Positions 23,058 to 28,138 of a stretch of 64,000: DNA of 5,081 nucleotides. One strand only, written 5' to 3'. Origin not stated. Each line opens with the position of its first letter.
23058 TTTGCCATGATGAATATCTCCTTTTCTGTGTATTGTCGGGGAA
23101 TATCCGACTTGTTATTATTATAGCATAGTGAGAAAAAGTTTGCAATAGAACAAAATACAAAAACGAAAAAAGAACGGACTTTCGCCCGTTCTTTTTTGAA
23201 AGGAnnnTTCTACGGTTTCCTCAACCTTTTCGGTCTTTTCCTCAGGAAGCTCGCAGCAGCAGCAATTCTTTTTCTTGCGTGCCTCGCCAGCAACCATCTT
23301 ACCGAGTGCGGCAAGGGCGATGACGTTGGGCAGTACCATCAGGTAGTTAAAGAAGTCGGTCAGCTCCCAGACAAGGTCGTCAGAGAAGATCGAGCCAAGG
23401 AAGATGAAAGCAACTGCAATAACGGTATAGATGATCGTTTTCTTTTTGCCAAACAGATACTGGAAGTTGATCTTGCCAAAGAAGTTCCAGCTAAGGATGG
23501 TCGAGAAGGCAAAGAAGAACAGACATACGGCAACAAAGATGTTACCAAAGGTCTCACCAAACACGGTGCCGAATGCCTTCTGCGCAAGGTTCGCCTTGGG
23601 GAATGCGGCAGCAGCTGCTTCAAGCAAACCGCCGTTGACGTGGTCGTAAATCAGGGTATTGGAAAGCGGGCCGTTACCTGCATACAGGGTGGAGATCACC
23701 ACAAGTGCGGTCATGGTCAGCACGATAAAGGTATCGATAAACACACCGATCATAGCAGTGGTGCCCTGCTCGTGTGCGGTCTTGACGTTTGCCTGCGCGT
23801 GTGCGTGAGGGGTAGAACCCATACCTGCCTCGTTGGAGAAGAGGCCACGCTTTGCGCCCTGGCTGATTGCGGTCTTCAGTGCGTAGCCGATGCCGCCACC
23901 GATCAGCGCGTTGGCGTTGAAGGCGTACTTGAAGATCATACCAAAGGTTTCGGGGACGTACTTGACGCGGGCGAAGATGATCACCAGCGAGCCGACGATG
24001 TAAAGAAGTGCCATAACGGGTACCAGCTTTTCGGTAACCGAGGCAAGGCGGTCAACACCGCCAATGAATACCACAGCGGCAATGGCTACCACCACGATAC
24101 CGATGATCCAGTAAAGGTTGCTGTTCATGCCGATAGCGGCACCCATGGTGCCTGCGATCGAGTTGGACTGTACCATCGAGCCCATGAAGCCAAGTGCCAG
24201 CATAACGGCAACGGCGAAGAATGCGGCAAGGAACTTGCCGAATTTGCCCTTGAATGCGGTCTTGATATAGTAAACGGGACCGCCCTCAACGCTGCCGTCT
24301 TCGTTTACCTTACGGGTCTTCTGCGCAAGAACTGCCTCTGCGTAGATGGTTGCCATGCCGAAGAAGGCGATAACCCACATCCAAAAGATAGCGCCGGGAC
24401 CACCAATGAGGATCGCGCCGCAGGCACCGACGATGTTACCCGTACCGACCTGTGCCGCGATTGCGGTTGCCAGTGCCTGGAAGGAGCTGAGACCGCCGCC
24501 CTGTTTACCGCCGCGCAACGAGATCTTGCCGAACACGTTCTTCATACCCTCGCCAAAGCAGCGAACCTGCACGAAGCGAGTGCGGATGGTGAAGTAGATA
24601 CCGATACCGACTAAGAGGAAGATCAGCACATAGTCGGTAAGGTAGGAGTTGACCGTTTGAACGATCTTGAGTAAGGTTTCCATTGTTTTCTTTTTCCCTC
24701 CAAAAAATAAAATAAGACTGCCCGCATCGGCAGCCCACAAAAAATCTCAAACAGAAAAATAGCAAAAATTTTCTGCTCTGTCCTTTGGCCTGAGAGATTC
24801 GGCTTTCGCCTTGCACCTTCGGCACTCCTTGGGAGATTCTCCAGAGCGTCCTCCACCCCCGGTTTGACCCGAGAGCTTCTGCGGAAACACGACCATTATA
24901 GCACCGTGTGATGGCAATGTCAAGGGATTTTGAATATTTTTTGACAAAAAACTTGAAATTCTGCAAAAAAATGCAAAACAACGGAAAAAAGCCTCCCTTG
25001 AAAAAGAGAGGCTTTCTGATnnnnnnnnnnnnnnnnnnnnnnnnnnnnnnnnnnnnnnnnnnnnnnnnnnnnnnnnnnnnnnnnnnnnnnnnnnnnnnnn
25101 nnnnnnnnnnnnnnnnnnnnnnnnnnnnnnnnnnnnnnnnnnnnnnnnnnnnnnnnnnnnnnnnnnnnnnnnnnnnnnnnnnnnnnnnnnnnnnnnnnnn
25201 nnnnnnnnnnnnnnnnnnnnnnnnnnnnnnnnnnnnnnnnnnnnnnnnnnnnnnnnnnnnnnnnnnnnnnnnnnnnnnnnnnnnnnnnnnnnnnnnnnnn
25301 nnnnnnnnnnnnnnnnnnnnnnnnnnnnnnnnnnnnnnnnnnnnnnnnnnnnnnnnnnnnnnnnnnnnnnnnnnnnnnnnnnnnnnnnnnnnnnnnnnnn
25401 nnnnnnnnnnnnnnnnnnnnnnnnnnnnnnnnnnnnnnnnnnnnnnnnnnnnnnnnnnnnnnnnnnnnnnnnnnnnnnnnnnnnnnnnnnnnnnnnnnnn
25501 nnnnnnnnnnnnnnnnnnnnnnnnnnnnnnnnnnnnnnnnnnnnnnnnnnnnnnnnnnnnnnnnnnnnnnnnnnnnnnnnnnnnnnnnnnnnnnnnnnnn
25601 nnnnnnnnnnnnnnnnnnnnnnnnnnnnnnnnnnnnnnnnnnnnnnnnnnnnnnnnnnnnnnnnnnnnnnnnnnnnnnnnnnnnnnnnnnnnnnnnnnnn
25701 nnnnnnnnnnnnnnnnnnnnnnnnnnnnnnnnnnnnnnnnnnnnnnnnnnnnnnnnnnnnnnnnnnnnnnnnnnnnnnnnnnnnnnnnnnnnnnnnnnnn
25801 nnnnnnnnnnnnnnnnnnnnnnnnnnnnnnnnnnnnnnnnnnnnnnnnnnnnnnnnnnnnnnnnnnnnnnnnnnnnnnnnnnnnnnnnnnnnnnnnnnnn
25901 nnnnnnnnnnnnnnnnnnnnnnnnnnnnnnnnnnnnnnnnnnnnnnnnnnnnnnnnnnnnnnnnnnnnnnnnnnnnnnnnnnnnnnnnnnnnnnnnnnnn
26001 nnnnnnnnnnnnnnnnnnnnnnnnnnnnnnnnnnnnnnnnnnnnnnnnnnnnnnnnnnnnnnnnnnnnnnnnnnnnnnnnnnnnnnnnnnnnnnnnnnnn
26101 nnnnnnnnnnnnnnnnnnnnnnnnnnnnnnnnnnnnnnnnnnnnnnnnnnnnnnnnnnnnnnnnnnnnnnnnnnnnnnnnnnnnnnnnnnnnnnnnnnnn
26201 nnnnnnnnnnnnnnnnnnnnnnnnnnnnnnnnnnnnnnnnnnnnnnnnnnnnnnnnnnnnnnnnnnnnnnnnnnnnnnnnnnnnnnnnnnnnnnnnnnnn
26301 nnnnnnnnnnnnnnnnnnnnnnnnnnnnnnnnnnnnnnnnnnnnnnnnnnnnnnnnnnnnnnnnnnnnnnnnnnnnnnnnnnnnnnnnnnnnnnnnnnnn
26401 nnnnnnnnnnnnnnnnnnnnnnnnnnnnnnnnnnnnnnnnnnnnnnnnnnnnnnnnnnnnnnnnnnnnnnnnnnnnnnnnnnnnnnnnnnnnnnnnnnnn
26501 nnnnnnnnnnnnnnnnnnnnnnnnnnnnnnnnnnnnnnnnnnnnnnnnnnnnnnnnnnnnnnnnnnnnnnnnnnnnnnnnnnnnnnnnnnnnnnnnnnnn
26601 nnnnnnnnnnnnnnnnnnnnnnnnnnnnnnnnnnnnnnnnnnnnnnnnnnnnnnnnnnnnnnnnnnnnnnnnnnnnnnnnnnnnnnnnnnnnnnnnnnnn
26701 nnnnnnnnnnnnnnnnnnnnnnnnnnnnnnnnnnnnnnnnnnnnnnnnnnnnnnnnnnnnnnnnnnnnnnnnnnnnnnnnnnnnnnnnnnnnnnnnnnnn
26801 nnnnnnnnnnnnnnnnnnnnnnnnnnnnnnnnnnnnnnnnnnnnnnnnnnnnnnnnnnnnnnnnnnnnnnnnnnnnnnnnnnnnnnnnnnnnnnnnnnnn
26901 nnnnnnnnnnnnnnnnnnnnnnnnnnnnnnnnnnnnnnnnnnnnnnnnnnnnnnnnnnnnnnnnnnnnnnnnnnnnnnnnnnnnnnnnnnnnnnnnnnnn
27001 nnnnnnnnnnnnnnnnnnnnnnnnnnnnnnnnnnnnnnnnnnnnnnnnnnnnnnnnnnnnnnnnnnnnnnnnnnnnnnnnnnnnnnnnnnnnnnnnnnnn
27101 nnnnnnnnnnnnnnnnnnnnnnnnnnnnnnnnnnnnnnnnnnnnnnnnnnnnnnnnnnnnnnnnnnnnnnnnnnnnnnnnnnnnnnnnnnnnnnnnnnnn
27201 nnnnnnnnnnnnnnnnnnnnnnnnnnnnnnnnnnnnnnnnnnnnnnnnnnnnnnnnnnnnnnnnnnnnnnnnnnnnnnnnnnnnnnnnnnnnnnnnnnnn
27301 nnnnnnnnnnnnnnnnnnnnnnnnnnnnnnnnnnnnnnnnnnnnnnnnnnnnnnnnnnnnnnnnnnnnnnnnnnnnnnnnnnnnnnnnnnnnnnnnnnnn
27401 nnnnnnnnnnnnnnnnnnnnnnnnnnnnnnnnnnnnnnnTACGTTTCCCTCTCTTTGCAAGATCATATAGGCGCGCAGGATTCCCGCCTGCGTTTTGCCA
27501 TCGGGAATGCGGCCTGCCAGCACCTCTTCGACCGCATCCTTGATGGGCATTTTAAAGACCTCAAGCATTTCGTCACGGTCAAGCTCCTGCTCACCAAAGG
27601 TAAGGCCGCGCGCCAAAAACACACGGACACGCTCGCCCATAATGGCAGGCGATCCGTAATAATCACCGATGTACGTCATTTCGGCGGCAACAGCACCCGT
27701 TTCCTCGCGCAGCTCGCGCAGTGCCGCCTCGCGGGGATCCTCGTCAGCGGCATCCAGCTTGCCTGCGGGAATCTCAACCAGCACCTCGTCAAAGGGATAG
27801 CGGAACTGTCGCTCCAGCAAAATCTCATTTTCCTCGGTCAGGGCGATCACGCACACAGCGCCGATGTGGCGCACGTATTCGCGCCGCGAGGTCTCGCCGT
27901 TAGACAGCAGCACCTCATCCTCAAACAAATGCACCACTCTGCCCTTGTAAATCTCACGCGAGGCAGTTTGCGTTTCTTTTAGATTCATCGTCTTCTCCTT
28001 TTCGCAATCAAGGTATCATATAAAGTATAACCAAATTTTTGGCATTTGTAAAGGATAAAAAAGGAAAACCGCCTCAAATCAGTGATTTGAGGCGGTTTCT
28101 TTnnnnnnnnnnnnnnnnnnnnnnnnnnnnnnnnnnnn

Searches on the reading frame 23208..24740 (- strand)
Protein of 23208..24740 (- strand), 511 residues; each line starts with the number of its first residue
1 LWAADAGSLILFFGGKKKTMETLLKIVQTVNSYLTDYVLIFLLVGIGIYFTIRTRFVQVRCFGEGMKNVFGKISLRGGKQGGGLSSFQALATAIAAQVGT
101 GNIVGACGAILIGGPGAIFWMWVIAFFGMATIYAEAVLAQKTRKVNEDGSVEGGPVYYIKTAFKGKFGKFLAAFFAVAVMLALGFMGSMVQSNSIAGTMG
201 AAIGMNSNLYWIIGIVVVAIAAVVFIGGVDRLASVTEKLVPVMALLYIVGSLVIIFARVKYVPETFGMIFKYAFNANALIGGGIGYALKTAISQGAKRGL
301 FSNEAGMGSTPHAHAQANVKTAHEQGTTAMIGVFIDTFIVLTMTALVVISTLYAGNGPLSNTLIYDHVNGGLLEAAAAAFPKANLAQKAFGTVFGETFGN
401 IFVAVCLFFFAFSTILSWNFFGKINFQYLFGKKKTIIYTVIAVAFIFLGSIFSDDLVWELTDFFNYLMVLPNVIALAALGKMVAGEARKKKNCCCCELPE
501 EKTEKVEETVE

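Call 68: search_protein_families(library=pfam, proteins=[window:23208-24740:-], max_evalue=0.00001)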
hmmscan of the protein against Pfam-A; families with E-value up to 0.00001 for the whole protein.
window:23208-24740:- (511 aa): 1 family
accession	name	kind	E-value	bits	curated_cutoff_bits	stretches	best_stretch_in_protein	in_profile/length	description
PF01235.23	Na_Ala_symp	-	2.5e-122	409.4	24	1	80-487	9-376/392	Sodium:alanine symporter family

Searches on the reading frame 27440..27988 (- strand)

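Call 68: search_protein_families(library=pfam, proteins=[window:27440-27988:-], max_evalue=0.00001)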
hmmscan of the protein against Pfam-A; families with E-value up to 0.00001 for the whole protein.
window:27440-27988:- (183 aa): 1 family
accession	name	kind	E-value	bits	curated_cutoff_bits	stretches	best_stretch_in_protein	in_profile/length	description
PF00293.34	NUDIX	-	4e-17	62.9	21.1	1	43-152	4-118/134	NUDIX domain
